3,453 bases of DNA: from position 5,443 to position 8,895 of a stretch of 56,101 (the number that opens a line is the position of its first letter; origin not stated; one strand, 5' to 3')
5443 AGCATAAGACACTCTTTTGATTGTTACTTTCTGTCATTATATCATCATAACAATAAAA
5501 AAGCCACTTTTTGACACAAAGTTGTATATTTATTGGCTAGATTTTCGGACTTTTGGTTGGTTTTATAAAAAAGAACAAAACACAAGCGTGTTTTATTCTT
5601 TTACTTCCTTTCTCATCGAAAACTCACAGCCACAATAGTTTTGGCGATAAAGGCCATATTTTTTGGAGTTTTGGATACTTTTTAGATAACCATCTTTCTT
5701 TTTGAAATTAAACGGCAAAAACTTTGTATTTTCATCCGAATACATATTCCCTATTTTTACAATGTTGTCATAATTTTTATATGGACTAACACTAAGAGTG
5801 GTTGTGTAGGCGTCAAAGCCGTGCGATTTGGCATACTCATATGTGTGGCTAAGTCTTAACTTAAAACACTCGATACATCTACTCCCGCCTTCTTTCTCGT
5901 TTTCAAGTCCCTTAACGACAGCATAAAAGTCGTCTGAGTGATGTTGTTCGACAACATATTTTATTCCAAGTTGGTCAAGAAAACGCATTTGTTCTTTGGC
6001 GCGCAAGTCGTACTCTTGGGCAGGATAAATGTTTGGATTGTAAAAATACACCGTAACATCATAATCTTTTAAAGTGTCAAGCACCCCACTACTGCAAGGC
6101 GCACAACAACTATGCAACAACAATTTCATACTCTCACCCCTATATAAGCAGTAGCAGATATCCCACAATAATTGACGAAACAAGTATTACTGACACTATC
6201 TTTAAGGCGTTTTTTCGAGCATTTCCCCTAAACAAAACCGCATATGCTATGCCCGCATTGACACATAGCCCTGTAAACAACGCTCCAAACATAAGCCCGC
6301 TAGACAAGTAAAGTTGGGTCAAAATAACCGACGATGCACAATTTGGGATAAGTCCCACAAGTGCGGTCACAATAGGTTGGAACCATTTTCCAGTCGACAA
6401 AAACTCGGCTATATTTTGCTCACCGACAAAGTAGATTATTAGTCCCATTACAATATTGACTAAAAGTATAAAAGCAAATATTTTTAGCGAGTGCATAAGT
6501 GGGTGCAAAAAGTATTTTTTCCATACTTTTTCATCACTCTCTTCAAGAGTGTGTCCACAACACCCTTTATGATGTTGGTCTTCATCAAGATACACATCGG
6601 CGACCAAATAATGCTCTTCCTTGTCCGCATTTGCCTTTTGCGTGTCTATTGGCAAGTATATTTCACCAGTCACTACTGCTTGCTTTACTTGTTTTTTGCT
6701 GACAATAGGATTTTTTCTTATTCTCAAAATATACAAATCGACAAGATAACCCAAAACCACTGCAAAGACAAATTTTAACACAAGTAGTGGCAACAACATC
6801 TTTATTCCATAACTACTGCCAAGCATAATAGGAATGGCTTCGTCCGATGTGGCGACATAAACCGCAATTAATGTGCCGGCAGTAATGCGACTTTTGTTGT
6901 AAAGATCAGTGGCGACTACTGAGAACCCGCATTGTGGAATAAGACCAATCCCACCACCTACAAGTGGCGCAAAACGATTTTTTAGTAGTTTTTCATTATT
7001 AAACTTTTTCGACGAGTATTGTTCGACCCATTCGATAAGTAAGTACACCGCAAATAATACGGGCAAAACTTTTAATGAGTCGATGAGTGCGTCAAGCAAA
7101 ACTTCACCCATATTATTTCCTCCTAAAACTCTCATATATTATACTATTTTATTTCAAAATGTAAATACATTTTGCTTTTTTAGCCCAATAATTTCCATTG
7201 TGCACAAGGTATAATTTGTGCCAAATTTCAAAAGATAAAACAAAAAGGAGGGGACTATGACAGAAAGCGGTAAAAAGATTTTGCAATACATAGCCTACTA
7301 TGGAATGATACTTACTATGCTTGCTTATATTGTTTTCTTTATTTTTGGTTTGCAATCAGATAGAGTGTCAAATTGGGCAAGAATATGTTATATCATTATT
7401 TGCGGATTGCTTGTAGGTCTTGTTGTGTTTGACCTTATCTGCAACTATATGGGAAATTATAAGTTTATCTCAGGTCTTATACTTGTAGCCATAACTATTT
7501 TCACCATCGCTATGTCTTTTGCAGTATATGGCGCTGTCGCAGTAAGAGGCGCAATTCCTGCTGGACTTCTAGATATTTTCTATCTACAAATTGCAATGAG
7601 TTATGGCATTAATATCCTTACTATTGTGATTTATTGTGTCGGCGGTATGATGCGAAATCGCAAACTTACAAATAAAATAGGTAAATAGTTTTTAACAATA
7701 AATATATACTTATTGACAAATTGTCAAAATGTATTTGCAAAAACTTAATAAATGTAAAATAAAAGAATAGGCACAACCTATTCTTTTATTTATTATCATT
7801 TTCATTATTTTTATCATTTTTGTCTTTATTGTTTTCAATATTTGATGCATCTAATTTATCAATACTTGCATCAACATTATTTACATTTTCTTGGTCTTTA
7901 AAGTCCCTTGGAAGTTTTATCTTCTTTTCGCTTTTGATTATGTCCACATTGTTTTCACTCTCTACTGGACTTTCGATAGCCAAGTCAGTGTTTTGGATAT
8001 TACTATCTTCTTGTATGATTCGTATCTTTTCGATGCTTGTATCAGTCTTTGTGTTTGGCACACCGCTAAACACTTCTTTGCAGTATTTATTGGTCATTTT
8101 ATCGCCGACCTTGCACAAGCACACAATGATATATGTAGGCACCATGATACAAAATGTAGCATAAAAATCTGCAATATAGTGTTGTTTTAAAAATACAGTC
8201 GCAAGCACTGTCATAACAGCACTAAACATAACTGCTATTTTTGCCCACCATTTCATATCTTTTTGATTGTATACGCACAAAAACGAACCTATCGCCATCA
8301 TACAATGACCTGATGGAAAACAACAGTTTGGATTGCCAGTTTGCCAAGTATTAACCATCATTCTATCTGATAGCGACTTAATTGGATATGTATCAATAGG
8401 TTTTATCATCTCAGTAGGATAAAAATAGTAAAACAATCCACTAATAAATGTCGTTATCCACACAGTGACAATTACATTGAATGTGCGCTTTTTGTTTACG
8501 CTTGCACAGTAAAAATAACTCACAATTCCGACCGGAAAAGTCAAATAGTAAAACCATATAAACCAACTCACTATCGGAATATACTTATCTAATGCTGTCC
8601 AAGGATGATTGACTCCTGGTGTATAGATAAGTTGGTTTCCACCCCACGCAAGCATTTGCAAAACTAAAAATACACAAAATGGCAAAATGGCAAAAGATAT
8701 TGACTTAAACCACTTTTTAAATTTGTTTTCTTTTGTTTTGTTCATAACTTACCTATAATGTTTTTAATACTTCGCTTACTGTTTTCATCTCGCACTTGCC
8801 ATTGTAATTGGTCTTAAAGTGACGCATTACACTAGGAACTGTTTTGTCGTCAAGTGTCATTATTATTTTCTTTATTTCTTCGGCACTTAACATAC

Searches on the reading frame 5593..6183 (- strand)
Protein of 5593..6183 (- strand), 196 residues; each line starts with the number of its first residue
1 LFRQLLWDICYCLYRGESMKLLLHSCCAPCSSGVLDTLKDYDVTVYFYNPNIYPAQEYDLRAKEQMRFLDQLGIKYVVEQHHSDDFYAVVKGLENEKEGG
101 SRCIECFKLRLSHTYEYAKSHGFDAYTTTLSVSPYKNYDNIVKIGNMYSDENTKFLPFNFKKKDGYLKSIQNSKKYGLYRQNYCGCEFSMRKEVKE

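Call 18: search_protein_families(library=pfam, proteins=[window:5593-6183:-])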
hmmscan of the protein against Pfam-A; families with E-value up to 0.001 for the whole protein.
window:5593-6183:- (196 aa): 1 family
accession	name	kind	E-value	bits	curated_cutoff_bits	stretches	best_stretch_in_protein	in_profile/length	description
PF02677.20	QueH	-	5.5e-63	212.6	23.5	1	21-191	1-174/175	Epoxyqueuosine reductase QueH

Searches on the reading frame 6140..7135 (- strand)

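Call 18: search_protein_families(library=pfam, proteins=[window:6140-7135:-])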
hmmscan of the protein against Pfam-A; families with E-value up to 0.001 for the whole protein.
window:6140-7135:- (331 aa): 2 families
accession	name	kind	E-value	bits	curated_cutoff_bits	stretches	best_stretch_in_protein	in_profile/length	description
PF11449.14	ArsP_2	-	6.7e-21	75.3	32.5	2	13-145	6-135/359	Putative, 10TM heavy-metal exporter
PF03773.19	ArsP_1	-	2.6e-09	37.1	32.3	1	19-327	12-291/294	Predicted permease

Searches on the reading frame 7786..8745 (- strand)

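Call 18: search_protein_families(library=pfam, proteins=[window:7786-8745:-])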
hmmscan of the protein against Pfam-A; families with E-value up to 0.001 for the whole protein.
window:7786-8745:- (319 aa): 3 families
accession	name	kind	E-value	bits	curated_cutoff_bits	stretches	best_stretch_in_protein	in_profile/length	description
PF14378.12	PAP2_3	-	4.5e-09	36.8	27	1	52-203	22-186/190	PAP2 superfamily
PF01569.27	PAP2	-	6.7e-08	32.8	27.2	1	135-208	43-121/130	PAP2 superfamily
PF20394.4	DUF6688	-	0.00084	19.5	26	1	9-100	29-121/248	DUF6688 N-terminal domain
